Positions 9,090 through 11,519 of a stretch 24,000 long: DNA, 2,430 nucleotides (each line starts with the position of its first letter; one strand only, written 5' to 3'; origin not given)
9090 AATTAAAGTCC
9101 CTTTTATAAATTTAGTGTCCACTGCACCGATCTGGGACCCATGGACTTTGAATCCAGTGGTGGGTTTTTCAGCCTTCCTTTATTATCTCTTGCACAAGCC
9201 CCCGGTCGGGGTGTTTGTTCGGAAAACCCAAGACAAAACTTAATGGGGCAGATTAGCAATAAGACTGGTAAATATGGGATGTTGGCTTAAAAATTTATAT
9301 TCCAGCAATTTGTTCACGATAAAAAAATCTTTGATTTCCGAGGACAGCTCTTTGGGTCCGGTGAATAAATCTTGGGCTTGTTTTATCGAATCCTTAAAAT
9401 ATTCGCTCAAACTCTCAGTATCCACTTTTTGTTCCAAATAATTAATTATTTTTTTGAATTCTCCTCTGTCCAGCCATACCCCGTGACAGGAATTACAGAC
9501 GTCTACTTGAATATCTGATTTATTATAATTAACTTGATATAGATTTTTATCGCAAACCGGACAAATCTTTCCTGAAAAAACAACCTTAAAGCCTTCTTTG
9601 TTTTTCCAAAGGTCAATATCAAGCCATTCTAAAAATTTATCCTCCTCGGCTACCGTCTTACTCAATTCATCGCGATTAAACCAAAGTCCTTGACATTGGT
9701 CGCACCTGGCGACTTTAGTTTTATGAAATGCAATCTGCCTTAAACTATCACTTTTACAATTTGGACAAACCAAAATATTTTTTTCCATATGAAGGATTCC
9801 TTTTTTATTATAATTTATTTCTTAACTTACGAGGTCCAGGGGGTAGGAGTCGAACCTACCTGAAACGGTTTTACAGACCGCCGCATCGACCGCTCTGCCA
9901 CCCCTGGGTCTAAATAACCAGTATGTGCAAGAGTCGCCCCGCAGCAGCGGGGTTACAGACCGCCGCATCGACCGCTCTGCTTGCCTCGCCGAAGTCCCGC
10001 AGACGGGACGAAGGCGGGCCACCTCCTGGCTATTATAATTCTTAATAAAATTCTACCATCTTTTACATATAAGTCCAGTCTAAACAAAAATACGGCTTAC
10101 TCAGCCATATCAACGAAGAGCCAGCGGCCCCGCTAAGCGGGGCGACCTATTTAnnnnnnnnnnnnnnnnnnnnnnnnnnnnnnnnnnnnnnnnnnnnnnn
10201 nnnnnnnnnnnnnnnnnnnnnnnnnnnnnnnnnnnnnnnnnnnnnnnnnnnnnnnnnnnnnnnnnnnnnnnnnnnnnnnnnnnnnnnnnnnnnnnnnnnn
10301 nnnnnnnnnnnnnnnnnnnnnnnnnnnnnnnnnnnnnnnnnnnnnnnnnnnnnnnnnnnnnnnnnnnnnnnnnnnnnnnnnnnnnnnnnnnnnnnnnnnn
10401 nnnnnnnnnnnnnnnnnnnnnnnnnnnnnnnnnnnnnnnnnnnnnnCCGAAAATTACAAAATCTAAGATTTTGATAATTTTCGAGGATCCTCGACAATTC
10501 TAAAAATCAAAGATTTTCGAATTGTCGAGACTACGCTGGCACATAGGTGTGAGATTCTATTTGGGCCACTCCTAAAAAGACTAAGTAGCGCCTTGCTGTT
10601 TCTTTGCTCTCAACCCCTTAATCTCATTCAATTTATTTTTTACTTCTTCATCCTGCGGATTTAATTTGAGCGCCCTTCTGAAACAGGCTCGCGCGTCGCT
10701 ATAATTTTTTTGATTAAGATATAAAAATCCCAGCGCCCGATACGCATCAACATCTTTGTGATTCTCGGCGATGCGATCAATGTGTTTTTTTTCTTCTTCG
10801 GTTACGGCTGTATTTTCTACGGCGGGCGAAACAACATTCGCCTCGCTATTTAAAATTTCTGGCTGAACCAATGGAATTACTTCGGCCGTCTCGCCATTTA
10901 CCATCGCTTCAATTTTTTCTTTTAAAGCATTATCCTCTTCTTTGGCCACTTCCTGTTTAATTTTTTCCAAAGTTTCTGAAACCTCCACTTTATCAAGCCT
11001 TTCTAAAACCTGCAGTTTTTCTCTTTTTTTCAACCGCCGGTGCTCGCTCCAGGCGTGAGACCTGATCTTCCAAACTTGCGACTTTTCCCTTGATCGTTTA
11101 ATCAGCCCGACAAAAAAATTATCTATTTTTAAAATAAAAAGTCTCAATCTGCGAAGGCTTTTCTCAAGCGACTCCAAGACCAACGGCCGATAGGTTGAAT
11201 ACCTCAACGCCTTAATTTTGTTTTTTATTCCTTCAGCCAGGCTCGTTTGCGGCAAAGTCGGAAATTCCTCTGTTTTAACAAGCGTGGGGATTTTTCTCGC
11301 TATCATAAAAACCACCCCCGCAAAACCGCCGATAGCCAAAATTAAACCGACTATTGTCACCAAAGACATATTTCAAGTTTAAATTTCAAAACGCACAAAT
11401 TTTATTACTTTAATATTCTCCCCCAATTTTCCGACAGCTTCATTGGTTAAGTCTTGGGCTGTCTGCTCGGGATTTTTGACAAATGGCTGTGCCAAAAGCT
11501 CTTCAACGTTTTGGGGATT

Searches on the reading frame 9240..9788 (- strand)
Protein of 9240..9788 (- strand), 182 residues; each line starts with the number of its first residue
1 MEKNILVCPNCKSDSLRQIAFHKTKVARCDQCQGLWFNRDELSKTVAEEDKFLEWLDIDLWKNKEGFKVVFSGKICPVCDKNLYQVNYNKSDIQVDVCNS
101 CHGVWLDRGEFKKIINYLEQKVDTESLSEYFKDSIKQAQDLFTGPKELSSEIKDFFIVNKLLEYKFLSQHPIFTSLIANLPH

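Call 9: search_protein_families(library=pfam, proteins=[window:9240-9788:-])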
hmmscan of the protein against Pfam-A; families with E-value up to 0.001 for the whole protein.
window:9240-9788:- (182 aa): 2 families
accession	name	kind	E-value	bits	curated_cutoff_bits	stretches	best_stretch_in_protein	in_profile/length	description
PF13453.11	Zn_ribbon_TFIIB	-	1.1e-26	92.4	22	2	75-116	1-40/41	Transcription factor zinc-finger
PF09526.16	DUF2387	-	0.00025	21.5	25.9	0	72-125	7-58/72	Probable metal-binding protein (DUF2387)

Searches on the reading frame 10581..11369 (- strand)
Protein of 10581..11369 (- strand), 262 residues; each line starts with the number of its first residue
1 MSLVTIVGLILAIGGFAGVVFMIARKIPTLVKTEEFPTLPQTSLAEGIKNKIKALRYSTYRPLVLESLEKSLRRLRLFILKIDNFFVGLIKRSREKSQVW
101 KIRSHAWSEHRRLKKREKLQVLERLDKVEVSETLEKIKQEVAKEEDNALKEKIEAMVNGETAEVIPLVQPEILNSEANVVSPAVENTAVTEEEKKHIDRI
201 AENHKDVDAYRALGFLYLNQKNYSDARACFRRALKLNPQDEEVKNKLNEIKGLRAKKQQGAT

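Call 9: search_protein_families(library=pfam, proteins=[window:10581-11369:-])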
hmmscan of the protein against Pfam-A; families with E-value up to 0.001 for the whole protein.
window:10581-11369:- (262 aa): 10 families
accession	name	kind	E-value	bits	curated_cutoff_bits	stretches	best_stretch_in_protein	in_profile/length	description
PF07719.23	TPR_2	-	9.7e-10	38.3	27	1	208-240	2-34/34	Tetratricopeptide repeat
PF00515.34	TPR_1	-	4.8e-09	36.1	27.8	1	208-240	2-34/34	Tetratricopeptide repeat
PF13428.12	TPR_14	-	5.4e-07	30.1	23.5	1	208-247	2-41/44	Tetratricopeptide repeat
PF13181.12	TPR_8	-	1.1e-05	25.7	25.7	1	208-240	2-34/34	Tetratricopeptide repeat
PF13414.12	TPR_11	-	1.8e-05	24.7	26.8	0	217-246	4-33/42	TPR repeat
PF14559.12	TPR_19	-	2.3e-05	25.1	25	1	201-246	19-64/68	Tetratricopeptide repeat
PF13431.12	TPR_17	-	8.8e-05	22.9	24.4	0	200-228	6-34/34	Tetratricopeptide repeat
PF23914.1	TPR_CcmH_CycH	-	0.00051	20.4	42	1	199-250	42-93/158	Cytochrome c-type biogenesis protein H TPR domain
PF13371.12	TPR_9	-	0.00076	19.9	35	0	204-243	26-65/73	Tetratricopeptide repeat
PF13432.12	TPR_16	-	0.00093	20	32.7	0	199-240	22-64/65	Tetratricopeptide repeat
